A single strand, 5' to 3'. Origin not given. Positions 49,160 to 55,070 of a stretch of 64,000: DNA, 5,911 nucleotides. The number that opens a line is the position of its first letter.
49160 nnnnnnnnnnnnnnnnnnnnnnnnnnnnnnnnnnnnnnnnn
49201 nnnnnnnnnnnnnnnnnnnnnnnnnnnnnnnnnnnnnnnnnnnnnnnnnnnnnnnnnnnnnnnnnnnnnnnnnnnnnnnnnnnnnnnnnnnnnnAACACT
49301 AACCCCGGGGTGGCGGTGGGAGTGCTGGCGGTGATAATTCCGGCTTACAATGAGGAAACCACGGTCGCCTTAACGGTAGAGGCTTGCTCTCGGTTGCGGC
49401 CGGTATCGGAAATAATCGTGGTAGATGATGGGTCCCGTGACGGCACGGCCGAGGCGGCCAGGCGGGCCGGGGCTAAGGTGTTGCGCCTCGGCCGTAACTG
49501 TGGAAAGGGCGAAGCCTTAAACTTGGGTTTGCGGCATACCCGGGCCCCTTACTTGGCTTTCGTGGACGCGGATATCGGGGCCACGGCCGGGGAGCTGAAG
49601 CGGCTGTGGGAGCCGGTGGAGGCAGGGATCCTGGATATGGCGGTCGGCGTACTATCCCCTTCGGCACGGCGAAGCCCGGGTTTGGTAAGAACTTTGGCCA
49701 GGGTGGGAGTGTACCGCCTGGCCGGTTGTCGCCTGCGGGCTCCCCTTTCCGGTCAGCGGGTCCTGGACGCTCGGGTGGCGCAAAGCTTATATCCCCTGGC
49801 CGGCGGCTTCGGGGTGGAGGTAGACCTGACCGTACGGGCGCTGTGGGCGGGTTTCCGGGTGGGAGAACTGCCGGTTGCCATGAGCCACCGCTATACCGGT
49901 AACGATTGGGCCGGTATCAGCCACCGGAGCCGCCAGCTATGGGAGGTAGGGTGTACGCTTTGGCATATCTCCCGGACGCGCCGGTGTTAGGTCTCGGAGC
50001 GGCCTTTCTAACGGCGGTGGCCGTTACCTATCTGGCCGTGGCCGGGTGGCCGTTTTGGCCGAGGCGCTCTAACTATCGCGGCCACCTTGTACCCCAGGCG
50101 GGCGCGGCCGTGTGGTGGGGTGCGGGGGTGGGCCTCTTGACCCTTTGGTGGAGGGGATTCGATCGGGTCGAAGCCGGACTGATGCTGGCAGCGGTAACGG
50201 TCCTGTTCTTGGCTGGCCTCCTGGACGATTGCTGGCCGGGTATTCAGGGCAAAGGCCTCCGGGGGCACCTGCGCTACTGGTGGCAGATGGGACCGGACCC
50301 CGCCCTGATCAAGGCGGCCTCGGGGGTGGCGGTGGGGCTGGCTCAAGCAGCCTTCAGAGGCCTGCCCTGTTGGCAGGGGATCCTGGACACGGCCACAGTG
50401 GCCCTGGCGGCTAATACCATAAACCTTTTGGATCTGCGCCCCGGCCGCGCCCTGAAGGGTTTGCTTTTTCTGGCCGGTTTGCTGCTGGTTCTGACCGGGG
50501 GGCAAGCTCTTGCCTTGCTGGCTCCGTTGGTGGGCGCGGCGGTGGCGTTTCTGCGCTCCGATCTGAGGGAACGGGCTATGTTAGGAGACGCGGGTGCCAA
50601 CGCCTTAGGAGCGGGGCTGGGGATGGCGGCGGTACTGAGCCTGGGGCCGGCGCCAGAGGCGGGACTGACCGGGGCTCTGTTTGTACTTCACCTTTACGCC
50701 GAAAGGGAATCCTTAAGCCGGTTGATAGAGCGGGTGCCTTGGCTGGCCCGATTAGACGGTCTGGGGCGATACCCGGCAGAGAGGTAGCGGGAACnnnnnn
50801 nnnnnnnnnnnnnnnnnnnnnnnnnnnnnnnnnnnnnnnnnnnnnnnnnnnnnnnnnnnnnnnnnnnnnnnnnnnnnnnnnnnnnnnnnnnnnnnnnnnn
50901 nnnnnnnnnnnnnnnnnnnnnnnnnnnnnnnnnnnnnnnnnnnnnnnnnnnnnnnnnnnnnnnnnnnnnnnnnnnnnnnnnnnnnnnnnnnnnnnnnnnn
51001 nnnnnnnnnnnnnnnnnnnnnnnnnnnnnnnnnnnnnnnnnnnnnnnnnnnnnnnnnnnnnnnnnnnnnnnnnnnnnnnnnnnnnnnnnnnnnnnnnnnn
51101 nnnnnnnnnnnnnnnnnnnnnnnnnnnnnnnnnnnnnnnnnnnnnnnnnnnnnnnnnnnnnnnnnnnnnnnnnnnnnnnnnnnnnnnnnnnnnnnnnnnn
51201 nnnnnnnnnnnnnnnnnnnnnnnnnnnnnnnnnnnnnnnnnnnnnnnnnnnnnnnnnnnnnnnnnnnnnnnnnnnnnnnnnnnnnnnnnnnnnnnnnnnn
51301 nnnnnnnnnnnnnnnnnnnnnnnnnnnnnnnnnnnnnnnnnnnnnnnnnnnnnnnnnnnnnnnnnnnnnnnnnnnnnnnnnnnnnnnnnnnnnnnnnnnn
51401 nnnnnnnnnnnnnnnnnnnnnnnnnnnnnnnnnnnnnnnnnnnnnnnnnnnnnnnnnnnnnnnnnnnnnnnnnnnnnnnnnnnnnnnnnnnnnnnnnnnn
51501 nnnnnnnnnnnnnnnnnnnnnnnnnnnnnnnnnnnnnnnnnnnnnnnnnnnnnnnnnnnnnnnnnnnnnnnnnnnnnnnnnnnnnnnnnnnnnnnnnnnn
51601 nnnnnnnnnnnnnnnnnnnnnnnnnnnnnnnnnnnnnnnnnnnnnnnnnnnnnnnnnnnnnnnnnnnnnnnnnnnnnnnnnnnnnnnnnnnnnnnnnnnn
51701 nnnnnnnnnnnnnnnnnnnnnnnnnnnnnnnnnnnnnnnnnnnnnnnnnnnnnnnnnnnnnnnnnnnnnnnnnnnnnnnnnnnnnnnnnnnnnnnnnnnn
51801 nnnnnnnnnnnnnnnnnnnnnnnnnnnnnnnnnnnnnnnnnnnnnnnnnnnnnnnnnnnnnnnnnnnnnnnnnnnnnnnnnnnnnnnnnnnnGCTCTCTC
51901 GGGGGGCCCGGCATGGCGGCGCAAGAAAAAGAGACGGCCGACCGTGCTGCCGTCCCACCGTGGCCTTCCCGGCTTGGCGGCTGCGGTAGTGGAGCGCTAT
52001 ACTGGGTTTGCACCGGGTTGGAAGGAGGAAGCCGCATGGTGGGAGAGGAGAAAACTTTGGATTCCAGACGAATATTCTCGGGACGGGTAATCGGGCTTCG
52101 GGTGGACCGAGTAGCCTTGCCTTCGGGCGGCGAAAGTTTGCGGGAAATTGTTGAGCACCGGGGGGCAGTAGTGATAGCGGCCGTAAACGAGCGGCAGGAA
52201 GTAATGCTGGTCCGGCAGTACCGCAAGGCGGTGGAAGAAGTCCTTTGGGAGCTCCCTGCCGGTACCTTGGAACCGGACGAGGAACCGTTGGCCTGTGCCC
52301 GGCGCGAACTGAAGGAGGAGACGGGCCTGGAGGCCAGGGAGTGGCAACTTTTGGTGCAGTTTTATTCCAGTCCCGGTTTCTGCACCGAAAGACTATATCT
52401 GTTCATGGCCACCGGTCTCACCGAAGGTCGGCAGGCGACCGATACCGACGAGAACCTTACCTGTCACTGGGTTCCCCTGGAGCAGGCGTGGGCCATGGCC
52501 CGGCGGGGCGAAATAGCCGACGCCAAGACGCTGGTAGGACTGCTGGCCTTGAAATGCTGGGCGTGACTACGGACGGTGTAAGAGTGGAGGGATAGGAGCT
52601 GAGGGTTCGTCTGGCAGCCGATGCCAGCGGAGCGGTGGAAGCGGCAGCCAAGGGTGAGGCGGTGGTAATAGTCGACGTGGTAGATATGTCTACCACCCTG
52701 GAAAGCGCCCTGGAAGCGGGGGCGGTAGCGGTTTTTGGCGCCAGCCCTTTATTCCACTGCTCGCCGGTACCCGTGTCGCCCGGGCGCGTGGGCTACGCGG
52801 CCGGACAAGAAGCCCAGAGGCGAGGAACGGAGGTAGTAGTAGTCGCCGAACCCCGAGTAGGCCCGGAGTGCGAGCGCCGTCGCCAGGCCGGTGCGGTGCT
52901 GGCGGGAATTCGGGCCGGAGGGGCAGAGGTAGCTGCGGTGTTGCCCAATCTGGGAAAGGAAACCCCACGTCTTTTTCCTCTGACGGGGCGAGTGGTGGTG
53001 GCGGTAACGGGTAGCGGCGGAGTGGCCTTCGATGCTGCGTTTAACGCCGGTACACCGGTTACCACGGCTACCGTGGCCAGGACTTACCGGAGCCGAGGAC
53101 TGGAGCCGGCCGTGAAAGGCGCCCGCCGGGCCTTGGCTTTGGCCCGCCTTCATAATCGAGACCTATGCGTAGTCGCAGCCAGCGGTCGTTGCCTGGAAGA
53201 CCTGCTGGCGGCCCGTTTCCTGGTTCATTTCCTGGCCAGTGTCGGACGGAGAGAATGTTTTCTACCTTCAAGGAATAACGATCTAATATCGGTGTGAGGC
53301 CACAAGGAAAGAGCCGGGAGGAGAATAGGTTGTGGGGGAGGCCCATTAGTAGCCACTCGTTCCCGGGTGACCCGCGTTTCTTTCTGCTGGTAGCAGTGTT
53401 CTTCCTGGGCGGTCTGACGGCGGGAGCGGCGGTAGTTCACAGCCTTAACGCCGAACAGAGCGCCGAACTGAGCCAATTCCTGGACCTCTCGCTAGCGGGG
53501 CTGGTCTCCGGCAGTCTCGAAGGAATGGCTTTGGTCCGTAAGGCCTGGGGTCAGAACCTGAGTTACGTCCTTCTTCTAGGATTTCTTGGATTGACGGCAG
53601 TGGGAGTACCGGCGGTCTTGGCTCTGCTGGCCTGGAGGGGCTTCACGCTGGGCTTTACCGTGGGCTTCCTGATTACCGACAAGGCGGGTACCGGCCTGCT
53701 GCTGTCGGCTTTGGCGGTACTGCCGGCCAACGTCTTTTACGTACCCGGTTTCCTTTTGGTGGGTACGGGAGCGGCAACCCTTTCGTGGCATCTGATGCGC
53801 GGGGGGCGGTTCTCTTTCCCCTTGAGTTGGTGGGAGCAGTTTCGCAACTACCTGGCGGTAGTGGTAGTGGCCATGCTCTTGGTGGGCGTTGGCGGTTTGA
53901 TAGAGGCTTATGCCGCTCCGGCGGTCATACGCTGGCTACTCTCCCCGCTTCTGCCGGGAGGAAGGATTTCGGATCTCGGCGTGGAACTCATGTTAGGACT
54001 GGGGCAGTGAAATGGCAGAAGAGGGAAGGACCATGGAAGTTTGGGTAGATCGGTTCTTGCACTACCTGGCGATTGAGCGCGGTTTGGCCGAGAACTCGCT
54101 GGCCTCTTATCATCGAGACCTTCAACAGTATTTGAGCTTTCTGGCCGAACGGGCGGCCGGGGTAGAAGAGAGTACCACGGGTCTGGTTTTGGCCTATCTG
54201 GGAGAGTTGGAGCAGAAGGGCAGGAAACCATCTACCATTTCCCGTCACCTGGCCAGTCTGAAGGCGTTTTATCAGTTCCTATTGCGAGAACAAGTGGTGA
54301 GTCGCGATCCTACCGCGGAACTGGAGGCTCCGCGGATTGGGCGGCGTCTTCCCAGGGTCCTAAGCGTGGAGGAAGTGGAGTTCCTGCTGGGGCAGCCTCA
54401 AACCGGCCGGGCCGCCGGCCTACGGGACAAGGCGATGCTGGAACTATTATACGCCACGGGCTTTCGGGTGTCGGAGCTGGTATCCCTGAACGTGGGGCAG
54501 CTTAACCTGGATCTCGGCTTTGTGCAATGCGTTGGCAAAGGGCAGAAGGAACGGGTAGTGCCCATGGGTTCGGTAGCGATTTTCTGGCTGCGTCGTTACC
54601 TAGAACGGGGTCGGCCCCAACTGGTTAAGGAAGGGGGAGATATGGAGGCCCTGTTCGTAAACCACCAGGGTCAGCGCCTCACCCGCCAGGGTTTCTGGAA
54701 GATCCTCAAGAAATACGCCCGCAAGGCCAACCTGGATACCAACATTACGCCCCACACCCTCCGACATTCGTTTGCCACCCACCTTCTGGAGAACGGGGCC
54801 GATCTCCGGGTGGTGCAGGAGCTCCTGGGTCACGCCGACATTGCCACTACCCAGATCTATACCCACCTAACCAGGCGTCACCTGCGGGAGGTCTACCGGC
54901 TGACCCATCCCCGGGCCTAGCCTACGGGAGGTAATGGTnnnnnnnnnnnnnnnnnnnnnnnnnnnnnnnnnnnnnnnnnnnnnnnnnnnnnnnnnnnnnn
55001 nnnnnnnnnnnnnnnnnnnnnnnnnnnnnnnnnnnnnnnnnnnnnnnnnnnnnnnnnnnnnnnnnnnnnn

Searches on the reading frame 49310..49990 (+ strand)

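Call 32: search_protein_families(library=pfam, proteins=[window:49310-49990:+], max_evalue=0.00001)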
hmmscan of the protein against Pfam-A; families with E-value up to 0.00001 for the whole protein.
window:49310-49990:+ (226 aa): 2 families
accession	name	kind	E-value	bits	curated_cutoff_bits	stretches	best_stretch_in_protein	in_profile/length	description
PF00535.33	Glycos_transf_2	-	2.9e-26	92.8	23.3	1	8-114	2-114/168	Glycosyl transferase family 2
PF13641.12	Glyco_tranf_2_3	-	9.5e-08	32.8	27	1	6-96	3-104/230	Glycosyltransferase like family 2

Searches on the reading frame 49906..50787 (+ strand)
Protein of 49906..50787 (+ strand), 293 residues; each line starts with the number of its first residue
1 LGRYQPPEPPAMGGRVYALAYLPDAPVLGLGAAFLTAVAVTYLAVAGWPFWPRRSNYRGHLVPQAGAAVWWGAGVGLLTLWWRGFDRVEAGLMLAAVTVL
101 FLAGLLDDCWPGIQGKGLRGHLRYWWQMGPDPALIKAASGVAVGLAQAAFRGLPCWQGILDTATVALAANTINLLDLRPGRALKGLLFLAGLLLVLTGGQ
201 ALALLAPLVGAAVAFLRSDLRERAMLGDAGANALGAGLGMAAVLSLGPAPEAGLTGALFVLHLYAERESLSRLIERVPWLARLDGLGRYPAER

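Call 32: search_protein_families(library=pfam, proteins=[window:49906-50787:+], max_evalue=0.00001)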
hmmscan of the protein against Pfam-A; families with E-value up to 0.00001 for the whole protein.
window:49906-50787:+ (293 aa): 1 family
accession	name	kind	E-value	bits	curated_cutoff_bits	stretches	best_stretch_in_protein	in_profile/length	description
PF00953.26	Glycos_transf_4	-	2.3e-06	28.2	27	1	93-244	4-158/160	Glycosyl transferase family 4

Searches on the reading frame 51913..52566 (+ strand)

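Call 51: search_protein_families(library=pfam, proteins=[window:51913-52566:+], max_evalue=0.00001)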
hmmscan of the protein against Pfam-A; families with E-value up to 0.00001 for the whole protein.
window:51913-52566:+ (217 aa): 1 family
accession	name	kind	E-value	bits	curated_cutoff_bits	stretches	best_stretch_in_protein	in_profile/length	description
PF00293.34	NUDIX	-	2.7e-24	86.1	21.1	1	82-203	2-127/134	NUDIX domain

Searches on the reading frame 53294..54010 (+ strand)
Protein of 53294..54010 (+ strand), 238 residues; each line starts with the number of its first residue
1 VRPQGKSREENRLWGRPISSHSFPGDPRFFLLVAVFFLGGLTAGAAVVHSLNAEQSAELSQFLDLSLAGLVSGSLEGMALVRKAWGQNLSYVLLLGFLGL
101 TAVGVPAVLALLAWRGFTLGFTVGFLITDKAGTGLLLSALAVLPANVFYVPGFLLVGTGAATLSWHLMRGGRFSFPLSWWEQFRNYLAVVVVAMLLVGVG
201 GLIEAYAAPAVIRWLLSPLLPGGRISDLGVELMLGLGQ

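Call 51: search_protein_families(library=pfam, proteins=[window:53294-54010:+], max_evalue=0.00001)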
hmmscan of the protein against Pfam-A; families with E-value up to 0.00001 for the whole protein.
window:53294-54010:+ (238 aa): 1 family
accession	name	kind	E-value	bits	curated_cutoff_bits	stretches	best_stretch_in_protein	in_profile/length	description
PF01944.22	SpoIIM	-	4.2e-21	76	26.9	1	34-209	2-163/163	Stage II sporulation protein M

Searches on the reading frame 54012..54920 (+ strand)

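Call 51: search_protein_families(library=pfam, proteins=[window:54012-54920:+], max_evalue=0.00001)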
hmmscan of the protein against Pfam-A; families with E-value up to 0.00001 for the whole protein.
window:54012-54920:+ (302 aa): 3 families
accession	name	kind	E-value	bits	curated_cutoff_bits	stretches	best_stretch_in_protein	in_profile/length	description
PF00589.27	Phage_integrase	-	3.9e-53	180.2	27.1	1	116-288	2-170/172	Phage integrase family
PF02899.23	Phage_int_SAM_1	-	2e-21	76.5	22.3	1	12-94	1-83/83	Phage integrase, N-terminal SAM-like domain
PF13495.12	Phage_int_SAM_4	-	2.5e-07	31.4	27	1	12-94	2-82/85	Phage integrase, N-terminal SAM-like domain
